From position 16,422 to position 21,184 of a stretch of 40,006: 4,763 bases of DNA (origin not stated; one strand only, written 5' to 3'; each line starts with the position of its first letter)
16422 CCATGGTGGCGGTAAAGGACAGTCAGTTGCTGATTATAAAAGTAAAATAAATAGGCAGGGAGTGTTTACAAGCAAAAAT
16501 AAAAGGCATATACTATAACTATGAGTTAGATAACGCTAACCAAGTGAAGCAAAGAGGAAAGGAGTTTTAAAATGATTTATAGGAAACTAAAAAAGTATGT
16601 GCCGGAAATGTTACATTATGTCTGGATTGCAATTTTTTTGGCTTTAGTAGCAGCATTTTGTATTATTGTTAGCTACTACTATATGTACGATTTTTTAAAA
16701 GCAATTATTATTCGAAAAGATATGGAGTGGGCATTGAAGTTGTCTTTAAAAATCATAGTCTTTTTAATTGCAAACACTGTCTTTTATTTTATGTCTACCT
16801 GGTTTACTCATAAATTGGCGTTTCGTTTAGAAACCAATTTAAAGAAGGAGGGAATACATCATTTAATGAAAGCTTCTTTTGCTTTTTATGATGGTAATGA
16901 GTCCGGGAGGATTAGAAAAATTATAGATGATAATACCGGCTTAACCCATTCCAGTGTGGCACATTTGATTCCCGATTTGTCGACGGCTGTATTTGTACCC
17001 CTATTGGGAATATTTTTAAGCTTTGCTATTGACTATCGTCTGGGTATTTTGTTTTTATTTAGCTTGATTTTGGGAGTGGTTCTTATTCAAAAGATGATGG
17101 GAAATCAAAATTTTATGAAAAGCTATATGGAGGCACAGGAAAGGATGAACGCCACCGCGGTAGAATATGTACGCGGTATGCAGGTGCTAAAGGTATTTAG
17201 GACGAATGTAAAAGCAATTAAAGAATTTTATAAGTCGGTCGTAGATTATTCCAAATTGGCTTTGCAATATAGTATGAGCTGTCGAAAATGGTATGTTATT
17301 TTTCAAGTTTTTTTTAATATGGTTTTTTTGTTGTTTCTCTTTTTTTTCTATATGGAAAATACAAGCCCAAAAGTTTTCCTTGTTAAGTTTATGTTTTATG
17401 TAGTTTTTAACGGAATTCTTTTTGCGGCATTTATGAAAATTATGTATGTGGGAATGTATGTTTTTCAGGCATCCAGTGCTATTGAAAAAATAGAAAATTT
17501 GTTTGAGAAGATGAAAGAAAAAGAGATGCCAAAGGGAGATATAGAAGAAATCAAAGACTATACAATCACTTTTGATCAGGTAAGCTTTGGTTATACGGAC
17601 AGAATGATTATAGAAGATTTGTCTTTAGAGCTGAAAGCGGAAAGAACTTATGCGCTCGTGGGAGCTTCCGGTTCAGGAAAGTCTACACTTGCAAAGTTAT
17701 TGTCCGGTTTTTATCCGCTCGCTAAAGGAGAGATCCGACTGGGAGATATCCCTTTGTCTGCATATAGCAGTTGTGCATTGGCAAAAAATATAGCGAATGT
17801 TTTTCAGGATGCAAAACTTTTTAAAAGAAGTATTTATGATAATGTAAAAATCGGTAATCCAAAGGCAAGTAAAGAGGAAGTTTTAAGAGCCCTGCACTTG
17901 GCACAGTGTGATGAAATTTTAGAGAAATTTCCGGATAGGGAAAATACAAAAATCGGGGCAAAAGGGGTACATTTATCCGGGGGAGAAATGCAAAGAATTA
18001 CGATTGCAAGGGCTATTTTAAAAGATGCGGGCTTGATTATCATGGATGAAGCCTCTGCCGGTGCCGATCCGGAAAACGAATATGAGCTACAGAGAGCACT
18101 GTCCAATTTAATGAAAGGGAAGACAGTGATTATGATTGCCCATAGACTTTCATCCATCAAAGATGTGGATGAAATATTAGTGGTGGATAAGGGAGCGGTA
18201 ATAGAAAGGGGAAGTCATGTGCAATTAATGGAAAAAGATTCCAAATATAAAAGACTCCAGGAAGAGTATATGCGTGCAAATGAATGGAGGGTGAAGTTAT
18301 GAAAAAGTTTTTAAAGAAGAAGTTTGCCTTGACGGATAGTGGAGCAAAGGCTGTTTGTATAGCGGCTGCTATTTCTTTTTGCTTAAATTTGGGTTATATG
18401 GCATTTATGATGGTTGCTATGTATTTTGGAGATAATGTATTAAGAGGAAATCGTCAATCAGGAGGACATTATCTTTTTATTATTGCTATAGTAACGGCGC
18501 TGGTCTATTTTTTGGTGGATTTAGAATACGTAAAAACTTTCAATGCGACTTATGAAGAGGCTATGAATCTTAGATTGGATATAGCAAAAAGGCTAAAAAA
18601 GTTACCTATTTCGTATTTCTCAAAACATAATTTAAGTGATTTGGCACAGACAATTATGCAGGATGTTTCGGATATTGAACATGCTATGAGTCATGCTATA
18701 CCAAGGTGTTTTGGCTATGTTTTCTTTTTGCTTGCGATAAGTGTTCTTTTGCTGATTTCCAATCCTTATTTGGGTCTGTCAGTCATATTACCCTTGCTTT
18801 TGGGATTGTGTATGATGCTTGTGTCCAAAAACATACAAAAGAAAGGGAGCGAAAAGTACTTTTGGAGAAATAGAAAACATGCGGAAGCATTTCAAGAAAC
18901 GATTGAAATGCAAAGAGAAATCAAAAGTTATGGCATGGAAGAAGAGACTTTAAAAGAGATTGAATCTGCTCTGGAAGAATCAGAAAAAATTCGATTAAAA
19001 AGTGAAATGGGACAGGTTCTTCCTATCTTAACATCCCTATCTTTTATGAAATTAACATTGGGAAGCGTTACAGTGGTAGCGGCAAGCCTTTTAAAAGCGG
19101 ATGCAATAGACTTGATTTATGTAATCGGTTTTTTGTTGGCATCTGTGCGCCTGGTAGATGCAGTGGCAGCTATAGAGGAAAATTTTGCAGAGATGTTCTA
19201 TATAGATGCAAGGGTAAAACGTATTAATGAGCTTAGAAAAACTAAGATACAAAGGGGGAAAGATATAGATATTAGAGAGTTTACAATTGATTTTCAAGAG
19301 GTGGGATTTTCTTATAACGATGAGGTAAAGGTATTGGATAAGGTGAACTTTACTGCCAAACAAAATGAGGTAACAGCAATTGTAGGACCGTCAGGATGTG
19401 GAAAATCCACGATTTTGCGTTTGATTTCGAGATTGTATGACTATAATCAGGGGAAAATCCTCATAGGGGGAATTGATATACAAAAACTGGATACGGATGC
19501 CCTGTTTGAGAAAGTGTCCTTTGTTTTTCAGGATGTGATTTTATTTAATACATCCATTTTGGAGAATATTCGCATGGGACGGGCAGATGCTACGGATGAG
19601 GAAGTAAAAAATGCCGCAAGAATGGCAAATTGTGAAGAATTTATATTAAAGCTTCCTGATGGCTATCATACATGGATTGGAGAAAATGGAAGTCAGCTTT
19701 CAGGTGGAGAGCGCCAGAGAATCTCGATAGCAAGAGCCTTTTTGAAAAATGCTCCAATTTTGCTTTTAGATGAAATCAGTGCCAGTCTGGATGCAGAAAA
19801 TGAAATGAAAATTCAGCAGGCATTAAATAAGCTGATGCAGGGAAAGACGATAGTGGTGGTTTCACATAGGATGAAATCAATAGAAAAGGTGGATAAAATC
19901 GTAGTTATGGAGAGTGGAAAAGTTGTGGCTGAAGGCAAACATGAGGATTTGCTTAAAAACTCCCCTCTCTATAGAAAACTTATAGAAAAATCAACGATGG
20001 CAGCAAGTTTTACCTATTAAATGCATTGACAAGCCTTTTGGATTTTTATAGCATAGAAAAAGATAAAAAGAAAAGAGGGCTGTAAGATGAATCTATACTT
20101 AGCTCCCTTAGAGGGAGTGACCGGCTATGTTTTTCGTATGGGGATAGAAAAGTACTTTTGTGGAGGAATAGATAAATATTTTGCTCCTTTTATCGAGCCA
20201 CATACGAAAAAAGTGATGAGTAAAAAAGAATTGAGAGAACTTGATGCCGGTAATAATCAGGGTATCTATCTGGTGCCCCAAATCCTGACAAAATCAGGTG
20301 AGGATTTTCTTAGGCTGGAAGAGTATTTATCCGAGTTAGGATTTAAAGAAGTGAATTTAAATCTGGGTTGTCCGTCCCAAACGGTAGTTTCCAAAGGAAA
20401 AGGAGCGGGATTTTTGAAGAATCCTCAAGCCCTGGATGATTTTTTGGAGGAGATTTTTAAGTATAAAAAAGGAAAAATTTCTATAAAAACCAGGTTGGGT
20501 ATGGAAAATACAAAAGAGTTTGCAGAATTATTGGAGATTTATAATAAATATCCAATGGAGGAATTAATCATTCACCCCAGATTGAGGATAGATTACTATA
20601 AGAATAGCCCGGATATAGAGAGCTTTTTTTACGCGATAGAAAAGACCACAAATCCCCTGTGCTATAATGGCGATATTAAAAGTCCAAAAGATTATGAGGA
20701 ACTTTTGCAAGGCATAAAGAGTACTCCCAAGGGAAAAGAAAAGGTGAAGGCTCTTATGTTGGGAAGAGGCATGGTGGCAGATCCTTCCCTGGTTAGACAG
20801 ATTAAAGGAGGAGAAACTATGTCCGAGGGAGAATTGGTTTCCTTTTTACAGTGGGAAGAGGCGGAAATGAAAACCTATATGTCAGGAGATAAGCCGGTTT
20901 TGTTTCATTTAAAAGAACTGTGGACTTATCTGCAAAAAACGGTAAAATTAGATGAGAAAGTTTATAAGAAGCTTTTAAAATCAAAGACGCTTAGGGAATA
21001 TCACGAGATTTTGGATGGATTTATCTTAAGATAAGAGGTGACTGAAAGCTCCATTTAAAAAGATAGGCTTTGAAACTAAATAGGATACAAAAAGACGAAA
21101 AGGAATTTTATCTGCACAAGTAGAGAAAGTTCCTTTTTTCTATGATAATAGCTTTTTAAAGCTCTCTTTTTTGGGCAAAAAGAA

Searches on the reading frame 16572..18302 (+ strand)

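Call 7: search_protein_families(library=pfam, proteins=[window:16572-18302:+], max_evalue=0.001)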
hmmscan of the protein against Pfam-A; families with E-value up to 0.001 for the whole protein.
window:16572-18302:+ (576 aa): 5 families
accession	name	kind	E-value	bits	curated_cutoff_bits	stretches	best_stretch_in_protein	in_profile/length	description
PF00005.33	ABC_tran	-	3.6e-29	102.5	25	1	348-495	2-136/137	ABC transporter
PF00664.28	ABC_membrane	-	1.7e-18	67.7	28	1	17-260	1-247/274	ABC transporter transmembrane region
PF02463.25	SMC_N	-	5.4e-05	23.1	40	0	426-538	112-211/220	RecF/RecN/SMC N terminal domain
PF13401.12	AAA_22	-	0.00018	22.3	27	1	358-522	6-121/130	AAA domain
PF03193.22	RsgA_GTPase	-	0.00018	21.8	30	1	334-389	84-138/174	RsgA GTPase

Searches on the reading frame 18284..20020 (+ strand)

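Call 7: search_protein_families(library=pfam, proteins=[window:18284-20020:+], max_evalue=0.001)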
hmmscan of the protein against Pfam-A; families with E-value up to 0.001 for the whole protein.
window:18284-20020:+ (578 aa): 9 families
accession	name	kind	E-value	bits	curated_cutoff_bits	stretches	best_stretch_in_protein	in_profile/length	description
PF00005.33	ABC_tran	-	1e-32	114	25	1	351-498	1-135/137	ABC transporter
PF00664.28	ABC_membrane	-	8.4e-18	65.5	28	1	25-242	2-222/274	ABC transporter transmembrane region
PF02463.25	SMC_N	-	2.2e-13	50.6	40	1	390-543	109-212/220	RecF/RecN/SMC N terminal domain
PF13304.12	AAA_21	-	2.3e-08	34.9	27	1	363-416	1-61/304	AAA domain, putative AbiEii toxin, Type IV TA system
PF00004.35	AAA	-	2e-05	25.5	21.2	1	366-524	3-102/131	ATPase family associated with various cellular activities (AAA)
PF09818.15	ABC_ATPase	-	3.4e-05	23.5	23.2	0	446-542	133-230/283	P-loop domain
PF03215.21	Rad17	-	0.0001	22.7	23.8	1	357-427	41-115/186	Rad17 P-loop domain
PF13238.12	AAA_18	-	0.00012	23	29.4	0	366-454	3-76/128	AAA domain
PF13173.12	AAA_14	-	0.00068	20.1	27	0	361-405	2-45/129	AAA domain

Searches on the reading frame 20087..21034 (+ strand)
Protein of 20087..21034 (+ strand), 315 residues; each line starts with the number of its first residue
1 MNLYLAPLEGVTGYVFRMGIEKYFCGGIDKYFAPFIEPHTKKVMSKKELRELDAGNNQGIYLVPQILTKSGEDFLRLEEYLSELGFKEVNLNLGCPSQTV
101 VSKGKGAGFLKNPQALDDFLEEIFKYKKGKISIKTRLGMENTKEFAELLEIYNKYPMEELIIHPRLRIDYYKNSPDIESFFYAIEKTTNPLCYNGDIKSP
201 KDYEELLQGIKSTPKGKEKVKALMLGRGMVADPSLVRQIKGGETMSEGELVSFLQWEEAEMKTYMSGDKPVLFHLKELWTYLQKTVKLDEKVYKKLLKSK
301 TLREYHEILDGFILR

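Call 7: search_protein_families(library=pfam, proteins=[window:20087-21034:+], max_evalue=0.001)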
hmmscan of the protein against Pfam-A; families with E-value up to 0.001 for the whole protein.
window:20087-21034:+ (315 aa): 1 family
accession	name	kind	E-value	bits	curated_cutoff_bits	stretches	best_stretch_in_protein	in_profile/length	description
PF01207.24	Dus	-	4.6e-26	92.1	20.4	1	5-286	2-279/311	Dihydrouridine synthase (Dus)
